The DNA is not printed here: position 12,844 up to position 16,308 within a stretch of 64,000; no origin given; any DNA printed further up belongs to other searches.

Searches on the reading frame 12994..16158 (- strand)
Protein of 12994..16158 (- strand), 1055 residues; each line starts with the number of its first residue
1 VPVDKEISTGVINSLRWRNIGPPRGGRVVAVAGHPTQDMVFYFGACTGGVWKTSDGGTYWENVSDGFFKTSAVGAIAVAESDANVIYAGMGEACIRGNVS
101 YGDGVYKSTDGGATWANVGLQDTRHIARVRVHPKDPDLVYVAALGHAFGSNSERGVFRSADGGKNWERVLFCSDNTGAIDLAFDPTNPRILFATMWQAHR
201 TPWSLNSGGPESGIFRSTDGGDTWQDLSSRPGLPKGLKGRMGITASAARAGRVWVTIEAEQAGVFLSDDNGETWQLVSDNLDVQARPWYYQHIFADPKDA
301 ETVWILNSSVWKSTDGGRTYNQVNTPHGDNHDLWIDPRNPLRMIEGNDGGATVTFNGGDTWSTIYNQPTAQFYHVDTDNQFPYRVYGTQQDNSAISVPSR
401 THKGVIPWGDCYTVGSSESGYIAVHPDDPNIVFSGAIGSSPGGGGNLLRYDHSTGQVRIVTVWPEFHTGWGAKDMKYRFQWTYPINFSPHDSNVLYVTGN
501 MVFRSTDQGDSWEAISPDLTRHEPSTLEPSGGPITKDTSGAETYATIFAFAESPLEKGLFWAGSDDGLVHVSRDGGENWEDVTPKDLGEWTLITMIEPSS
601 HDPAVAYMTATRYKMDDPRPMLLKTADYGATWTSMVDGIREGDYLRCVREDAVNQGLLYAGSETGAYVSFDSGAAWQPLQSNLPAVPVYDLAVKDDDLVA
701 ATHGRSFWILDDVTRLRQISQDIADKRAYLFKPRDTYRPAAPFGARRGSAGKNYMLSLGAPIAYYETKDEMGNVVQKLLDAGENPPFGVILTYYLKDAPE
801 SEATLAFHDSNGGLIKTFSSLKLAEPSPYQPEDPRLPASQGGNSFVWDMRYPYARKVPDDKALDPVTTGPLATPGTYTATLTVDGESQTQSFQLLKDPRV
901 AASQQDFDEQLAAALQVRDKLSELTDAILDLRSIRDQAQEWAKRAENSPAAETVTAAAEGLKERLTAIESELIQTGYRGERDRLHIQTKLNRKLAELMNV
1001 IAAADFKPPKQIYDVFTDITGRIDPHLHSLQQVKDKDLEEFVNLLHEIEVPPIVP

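Call 80: search_protein_families(library=pfam, proteins=[window:12994-16158:-], max_evalue=0.001)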
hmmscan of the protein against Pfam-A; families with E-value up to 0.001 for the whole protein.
window:12994-16158:- (1055 aa): 3 families
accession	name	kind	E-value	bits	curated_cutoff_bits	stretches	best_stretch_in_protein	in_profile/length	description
PF15902.12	Sortilin-Vps10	-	3.4e-30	105.7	33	2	105-228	3-113/446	Sortilin, neurotensin receptor 3,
PF02012.26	BNR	-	1.4e-11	42.9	27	0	265-276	1-12/12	BNR/Asp-box repeat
PF13088.12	BNR_2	-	3.3e-10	40.2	31.4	0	501-635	83-201/277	BNR repeat-like domain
